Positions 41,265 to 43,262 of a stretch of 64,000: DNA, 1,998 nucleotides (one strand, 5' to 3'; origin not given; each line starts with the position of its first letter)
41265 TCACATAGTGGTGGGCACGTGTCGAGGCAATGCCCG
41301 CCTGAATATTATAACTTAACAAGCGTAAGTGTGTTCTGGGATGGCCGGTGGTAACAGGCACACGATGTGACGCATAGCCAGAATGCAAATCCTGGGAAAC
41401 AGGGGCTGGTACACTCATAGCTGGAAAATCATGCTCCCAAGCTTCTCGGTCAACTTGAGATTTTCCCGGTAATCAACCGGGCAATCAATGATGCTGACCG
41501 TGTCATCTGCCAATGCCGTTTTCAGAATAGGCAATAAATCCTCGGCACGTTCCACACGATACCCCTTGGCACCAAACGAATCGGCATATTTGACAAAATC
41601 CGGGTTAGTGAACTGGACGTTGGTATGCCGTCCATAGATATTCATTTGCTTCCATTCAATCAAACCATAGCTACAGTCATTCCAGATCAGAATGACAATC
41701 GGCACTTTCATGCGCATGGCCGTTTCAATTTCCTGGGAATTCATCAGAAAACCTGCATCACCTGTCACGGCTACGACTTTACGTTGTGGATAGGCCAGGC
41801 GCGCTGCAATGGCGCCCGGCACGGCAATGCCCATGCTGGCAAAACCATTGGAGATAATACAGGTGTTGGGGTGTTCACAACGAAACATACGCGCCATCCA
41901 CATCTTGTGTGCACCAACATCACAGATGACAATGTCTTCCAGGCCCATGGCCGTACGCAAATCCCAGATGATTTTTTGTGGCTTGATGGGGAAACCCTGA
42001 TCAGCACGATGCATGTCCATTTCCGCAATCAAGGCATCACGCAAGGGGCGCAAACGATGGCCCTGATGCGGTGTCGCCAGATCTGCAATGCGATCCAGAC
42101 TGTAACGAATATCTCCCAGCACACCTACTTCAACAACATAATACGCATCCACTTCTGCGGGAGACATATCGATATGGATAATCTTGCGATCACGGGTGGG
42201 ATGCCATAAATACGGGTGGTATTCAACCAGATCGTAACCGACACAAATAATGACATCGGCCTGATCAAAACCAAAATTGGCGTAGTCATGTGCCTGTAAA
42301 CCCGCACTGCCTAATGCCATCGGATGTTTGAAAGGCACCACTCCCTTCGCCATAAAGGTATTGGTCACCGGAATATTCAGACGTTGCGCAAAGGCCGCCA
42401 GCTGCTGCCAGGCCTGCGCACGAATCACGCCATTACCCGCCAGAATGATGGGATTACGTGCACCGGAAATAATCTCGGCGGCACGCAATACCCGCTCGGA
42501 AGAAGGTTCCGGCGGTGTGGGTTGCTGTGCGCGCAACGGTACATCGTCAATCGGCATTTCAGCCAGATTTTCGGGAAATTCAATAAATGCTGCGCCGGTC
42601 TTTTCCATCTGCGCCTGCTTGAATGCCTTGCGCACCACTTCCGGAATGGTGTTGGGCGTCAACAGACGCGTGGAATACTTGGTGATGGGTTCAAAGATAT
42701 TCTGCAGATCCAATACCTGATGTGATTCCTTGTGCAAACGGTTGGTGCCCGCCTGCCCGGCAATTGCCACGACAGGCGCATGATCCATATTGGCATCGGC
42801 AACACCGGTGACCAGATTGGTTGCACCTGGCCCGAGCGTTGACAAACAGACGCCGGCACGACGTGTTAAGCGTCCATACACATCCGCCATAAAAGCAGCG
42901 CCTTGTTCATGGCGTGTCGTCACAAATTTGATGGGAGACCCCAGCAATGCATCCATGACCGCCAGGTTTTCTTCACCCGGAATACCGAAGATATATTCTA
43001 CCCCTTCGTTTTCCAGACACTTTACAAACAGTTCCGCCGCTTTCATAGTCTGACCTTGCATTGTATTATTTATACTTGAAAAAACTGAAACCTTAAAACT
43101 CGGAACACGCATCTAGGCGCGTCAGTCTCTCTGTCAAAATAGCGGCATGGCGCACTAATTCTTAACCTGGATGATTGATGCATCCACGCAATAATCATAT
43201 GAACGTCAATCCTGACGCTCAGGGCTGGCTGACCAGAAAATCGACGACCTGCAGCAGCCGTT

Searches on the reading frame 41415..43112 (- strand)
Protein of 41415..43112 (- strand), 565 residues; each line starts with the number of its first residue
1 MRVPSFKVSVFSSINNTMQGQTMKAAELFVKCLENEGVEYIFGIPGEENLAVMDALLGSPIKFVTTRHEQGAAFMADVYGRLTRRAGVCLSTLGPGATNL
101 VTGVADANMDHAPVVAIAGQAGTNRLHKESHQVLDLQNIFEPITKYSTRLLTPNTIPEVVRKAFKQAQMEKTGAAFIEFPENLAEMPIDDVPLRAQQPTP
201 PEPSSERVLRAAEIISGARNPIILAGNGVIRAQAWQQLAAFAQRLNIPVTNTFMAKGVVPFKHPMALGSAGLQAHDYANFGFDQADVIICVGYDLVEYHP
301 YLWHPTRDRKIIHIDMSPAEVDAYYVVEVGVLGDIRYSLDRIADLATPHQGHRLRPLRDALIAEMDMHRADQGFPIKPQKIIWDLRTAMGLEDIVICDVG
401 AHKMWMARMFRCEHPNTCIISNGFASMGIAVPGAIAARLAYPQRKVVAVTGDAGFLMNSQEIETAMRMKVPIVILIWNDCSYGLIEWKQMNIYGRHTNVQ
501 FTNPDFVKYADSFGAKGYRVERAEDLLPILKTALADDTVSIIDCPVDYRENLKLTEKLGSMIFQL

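Call 97: search_protein_families(library=pfam, proteins=[window:41415-43112:-], max_evalue=0.00001)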
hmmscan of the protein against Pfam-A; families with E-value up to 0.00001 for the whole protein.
window:41415-43112:- (565 aa): 3 families
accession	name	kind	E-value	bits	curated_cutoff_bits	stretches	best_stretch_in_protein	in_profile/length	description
PF02775.26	TPP_enzyme_C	-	1.8e-46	158.1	21.9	1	398-544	1-151/151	Thiamine pyrophosphate enzyme, C-terminal TPP binding domain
PF02776.23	TPP_enzyme_N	-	6.5e-40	136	26.8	1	23-137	1-117/119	Thiamine pyrophosphate enzyme, N-terminal TPP binding domain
PF00205.28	TPP_enzyme_M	-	2.7e-37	128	30.4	1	210-341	3-136/137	Thiamine pyrophosphate enzyme, central domain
